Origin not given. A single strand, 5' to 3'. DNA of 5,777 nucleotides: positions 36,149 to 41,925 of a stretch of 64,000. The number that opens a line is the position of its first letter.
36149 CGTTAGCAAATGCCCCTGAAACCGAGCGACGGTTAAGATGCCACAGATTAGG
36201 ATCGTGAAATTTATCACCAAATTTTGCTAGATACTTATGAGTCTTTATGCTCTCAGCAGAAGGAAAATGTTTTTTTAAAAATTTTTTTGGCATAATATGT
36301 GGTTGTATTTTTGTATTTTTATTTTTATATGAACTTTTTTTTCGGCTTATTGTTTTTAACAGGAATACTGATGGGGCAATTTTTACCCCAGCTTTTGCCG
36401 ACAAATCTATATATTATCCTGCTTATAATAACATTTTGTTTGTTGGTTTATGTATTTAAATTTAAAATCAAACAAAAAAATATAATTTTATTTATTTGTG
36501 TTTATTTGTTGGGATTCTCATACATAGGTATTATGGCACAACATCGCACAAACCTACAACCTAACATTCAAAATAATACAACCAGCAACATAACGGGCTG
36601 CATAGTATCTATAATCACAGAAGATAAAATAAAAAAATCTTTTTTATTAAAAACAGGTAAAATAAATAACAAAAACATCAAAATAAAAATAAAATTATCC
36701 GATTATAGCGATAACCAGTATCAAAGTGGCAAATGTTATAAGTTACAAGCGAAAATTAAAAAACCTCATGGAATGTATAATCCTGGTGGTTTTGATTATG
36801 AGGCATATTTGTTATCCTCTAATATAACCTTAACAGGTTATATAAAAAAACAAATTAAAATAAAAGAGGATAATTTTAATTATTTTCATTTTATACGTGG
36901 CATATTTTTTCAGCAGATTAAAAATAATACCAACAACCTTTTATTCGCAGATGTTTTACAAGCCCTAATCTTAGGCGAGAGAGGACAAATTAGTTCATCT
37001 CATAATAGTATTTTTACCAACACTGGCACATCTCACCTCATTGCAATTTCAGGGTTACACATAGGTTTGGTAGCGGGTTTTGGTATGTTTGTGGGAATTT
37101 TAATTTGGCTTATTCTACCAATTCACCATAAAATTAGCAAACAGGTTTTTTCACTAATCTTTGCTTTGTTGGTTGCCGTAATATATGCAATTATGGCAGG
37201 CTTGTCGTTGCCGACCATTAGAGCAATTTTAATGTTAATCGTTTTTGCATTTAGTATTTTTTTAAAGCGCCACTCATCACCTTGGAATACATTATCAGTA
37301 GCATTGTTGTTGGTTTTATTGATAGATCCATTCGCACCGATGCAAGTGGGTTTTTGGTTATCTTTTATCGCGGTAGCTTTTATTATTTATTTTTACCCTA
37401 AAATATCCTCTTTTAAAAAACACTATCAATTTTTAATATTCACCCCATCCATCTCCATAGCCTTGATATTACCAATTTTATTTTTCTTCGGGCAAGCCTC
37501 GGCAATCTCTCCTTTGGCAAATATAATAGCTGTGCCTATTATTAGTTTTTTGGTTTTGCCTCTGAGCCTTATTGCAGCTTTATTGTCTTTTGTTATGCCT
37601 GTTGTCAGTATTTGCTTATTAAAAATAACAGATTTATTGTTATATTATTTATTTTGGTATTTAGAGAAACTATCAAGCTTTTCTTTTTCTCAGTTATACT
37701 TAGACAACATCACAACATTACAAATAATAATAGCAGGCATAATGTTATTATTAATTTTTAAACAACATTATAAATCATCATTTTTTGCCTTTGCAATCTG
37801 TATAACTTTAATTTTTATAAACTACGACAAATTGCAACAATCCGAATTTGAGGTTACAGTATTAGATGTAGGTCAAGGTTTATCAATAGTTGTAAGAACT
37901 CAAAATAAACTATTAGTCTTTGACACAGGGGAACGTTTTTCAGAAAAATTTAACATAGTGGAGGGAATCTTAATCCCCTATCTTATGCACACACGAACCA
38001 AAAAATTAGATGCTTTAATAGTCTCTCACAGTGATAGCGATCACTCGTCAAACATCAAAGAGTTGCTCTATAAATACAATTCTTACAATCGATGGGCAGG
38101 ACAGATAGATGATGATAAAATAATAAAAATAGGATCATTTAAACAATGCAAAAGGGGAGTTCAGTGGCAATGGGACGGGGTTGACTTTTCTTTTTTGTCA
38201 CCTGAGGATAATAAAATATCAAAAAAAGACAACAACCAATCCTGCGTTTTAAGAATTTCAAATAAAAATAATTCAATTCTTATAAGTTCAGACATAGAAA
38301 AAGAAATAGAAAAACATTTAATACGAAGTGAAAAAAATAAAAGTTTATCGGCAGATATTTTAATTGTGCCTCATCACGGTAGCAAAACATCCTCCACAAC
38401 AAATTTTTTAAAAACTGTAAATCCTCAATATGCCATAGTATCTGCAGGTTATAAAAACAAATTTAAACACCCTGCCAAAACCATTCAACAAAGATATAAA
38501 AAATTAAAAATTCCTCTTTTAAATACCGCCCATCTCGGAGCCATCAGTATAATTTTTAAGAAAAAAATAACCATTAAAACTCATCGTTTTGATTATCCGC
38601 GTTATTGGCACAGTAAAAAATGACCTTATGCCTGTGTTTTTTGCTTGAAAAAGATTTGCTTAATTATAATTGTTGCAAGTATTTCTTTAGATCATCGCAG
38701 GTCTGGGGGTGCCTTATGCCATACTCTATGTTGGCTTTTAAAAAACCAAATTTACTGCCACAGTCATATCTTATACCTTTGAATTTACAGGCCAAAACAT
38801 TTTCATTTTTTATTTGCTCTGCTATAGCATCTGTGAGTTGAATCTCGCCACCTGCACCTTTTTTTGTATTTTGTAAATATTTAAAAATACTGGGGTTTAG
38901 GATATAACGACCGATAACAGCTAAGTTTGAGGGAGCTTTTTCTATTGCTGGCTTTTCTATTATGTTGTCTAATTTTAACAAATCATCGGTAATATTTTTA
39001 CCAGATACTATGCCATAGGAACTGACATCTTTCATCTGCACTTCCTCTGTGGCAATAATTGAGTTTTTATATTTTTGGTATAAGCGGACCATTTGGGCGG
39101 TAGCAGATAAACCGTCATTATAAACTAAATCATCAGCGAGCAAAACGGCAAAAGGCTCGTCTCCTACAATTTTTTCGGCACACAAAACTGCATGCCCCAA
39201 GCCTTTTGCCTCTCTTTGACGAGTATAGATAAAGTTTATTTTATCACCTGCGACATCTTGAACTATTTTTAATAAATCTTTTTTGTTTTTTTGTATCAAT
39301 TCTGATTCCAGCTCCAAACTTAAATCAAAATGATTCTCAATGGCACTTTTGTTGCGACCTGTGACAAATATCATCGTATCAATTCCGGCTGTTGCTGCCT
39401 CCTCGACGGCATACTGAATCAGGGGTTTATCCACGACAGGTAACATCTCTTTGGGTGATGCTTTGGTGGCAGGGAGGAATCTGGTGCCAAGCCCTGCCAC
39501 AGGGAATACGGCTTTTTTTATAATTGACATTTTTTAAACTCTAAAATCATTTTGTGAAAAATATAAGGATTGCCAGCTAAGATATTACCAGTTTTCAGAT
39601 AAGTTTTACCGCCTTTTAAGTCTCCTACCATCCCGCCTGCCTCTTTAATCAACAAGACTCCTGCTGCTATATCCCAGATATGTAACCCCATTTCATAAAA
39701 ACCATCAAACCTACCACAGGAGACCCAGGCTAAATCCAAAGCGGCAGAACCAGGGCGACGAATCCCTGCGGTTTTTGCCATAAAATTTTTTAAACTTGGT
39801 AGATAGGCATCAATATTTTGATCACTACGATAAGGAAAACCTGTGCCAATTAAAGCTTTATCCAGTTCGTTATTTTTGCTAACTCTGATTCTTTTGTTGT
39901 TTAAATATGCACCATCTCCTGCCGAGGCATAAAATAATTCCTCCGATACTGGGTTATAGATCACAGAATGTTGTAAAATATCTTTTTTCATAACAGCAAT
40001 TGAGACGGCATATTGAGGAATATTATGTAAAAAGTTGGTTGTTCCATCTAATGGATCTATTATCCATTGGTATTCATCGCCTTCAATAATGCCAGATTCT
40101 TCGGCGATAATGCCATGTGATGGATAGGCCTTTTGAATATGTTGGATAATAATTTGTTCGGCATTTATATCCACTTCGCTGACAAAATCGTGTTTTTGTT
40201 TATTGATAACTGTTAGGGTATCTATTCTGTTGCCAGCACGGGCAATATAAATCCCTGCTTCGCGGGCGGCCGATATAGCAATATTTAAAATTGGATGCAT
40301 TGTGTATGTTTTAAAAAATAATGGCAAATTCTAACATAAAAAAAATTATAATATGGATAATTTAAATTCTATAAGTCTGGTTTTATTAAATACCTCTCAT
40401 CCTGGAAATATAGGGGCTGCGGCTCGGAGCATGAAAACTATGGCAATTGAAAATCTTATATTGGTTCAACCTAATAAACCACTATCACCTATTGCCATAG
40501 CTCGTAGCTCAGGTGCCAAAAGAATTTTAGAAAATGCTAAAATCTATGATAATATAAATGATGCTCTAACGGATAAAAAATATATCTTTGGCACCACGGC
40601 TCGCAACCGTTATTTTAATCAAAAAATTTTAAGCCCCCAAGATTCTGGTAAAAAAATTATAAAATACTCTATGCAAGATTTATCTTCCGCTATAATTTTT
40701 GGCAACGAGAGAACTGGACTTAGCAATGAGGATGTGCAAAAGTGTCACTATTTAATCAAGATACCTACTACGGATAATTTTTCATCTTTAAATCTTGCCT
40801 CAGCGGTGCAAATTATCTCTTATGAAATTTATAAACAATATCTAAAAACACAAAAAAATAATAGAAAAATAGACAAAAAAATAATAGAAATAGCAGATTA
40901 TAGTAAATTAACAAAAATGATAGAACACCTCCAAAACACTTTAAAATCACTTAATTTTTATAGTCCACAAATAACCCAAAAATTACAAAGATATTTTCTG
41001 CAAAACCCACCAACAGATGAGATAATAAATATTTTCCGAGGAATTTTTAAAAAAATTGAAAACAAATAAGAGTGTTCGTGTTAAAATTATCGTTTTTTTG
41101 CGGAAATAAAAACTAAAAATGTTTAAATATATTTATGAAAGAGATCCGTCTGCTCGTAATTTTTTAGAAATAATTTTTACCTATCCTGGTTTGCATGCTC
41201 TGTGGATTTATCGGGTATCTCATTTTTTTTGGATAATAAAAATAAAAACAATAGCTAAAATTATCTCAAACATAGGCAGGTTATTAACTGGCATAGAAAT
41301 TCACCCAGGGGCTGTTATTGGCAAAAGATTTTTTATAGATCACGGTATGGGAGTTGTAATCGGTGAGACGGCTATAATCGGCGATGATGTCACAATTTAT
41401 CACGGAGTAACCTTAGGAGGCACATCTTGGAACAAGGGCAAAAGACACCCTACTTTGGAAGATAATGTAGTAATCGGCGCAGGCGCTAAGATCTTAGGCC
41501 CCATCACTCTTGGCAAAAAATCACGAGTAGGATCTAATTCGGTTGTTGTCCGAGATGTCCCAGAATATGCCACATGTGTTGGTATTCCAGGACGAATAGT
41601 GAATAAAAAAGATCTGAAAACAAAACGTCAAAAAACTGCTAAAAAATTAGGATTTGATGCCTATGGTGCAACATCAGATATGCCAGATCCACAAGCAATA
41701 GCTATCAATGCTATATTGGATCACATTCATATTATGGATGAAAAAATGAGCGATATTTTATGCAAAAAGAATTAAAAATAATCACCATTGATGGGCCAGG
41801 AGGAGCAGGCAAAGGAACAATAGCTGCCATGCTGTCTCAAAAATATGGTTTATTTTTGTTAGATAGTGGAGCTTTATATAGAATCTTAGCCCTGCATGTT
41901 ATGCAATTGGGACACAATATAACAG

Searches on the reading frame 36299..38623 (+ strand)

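Call 15: search_protein_families(library=ncbifam, max_evalue=1e-10, proteins=[window:36299-38623:+])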
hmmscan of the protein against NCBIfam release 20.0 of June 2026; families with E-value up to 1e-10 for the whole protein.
window:36299-38623:+ (774 aa): 4 families
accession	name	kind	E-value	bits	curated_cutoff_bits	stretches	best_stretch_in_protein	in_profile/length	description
NF008580.0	PRK11539.1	equivalog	1.2e-125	420.7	969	1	20-771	13-748/758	ComEC family protein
TIGR00361.1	ComEC_Rec2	equivalog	2.7e-121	405.8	190.05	1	93-747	9-663/663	DNA internalization-related competence protein ComEC/Rec2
TIGR00360.1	ComEC_N-term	subfamily_domain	2e-26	93.3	36.5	1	244-421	1-170/171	ComEC/Rec2-related protein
NF045979.1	ComEC_MAG0480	equivalog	2.3e-14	53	150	1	20-485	33-450/461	MAG0480 family ComEC-like protein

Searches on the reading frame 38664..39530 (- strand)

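Call 15: search_protein_families(library=ncbifam, max_evalue=1e-10, proteins=[window:38664-39530:-])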
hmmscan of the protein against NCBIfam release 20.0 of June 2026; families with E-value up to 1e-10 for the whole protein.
window:38664-39530:- (288 aa): 10 families
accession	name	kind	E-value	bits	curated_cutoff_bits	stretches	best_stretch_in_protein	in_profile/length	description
TIGR01099.1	galU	equivalog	1.3e-116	388.8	326.8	1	4-266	1-261/261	UTP--glucose-1-phosphate uridylyltransferase GalU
NF009928.0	PRK13389.1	equivalog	1.4e-88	297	548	1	4-287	8-296/302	UTP--glucose-1-phosphate uridylyltransferase GalU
NF007516.0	PRK10122.1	equivalog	6.2e-71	239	534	1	6-288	5-294/297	UTP--glucose-1-phosphate uridylyltransferase GalF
TIGR01105.1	galF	equivalog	3.2e-67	226.8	659.2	1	6-287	5-293/297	GalU regulator GalF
TIGR03992.1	Arch_glmU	subfamily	6.3e-39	134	292.1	1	6-267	2-224/393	bifunctional sugar-1-phosphate nucleotidylyltransferase/acetyltransferase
TIGR01208.1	rmlA_long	equivalog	6.3e-37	127.3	320.25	1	6-267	1-231/353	glucose-1-phosphate thymidylyltransferase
NF041313.1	UDPGP_AglF_Halo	equivalog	8.5e-33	113.7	400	1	98-259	71-223/234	UTP--glucose-1-phosphate uridylyltransferase AglF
NF041173.1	Sug_nt_acttase_Thmprot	equivalog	3.9e-25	88.6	600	1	6-267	2-224/405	bifunctional sugar-1-phosphate nucleotidylyltransferase/acetyltransferase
TIGR01207.1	rmlA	equivalog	1.2e-20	73.8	360.65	1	88-239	62-203/286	glucose-1-phosphate thymidylyltransferase RfbA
NF012024.0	PRK15480.1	equivalog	6e-16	58.4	588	0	90-235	68-203/292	glucose-1-phosphate thymidylyltransferase RfbA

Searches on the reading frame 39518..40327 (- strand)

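Call 15: search_protein_families(library=ncbifam, max_evalue=1e-10, proteins=[window:39518-40327:-])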
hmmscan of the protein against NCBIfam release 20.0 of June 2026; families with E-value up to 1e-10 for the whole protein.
window:39518-40327:- (269 aa): 7 families
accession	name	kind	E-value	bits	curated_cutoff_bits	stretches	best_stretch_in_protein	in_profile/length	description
NF008027.1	PRK10757.1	equivalog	1.1e-85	286.8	332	1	10-265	1-258/267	inositol-1-monophosphatase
NF009321.0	PRK12676.1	equivalog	2.2e-47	161.4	264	1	40-263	35-260/264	bifunctional fructose-bisphosphatase/inositol-phosphate phosphatase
TIGR02067.1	his_9_HisN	equivalog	4.5e-46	157.4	275.15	1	21-264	9-250/252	histidinol-phosphatase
NF010678.0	PRK14076.1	equivalog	1.4e-27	96.9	493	1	50-243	43-257/570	bifunctional NADP phosphatase/NAD kinase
TIGR01331.1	bisphos_cysQ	equivalog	5.9e-27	94.9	228.8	1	14-241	2-231/250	3'(2'),5'-bisphosphate nucleotidase CysQ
NF008182.0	PRK10931.1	equivalog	9.3e-19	67.5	379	1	17-240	5-226/246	3'(2'),5'-bisphosphate nucleotidase CysQ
TIGR01330.1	bisphos_HAL2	equivalog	2.7e-13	49.5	267.05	0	216-251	294-329/359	3'(2'),5'-bisphosphate nucleotidase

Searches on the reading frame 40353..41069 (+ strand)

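Call 15: search_protein_families(library=ncbifam, max_evalue=1e-10, proteins=[window:40353-41069:+])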
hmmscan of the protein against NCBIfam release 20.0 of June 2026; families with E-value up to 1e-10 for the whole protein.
window:40353-41069:+ (238 aa): 5 families
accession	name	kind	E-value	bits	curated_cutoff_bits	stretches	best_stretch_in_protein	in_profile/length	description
TIGR00050.1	rRNA_methyl_1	subfamily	6.6e-60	202.9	167.15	1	5-237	3-230/233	TrmJ/YjtD family RNA methyltransferase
NF011694.0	PRK15114.1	equivalog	2.9e-56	190.7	280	1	4-237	2-239/246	tRNA (cytosine(32)/uridine(32)-2'-O)-methyltransferase TrmJ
NF007752.0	PRK10433.1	equivalog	1.2e-35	123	212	1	7-193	3-188/228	tRNA/rRNA methyltransferase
NF041077.1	tRNAmeth_TrmJ_Sulfolob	equivalog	1.8e-24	86.6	350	1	8-236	3-225/229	tRNA (cytidine-2'-O-)-methyltransferase TrmJ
TIGR00186.1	rRNA_methyl_3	equivalog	1.3e-15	57.6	160.15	1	5-162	92-239/240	23S rRNA (guanosine(2251)-2'-O)-methyltransferase RlmB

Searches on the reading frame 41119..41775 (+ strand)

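Call 15: search_protein_families(library=ncbifam, max_evalue=1e-10, proteins=[window:41119-41775:+])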
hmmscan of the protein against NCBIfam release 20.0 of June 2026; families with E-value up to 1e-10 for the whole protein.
window:41119-41775:+ (218 aa): 7 families
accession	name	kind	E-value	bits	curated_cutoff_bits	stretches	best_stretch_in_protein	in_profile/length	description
TIGR01172.1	cysE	equivalog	3.2e-74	248.3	210.65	1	3-159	6-162/162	serine O-acetyltransferase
NF041874.1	EPS_EpsC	equivalog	6.5e-72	240.7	150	1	4-165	7-168/168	serine O-acetyltransferase EpsC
NF008349.0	PRK11132.1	equivalog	1.2e-47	162.3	397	1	5-167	88-250/273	serine O-acetyltransferase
NF007564.0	PRK10191.1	equivalog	1e-21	77.1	196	1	36-160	38-158/162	colanic acid biosynthesis acetyltransferase WcaB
TIGR04016.1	WcaB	equivalog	3e-21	75.5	194.65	1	37-160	23-142/146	colanic acid biosynthesis acetyltransferase WcaB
TIGR03532.1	DapD_Ac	equivalog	9.9e-18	64.6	231.75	1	54-172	106-222/231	2,3,4,5-tetrahydropyridine-2,6-dicarboxylate N-acetyltransferase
TIGR03570.1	NeuD_NnaD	subfamily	2.7e-14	53.2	160.8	1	58-159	111-202/202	NeuD/PglB/VioB family sugar acetyltransferase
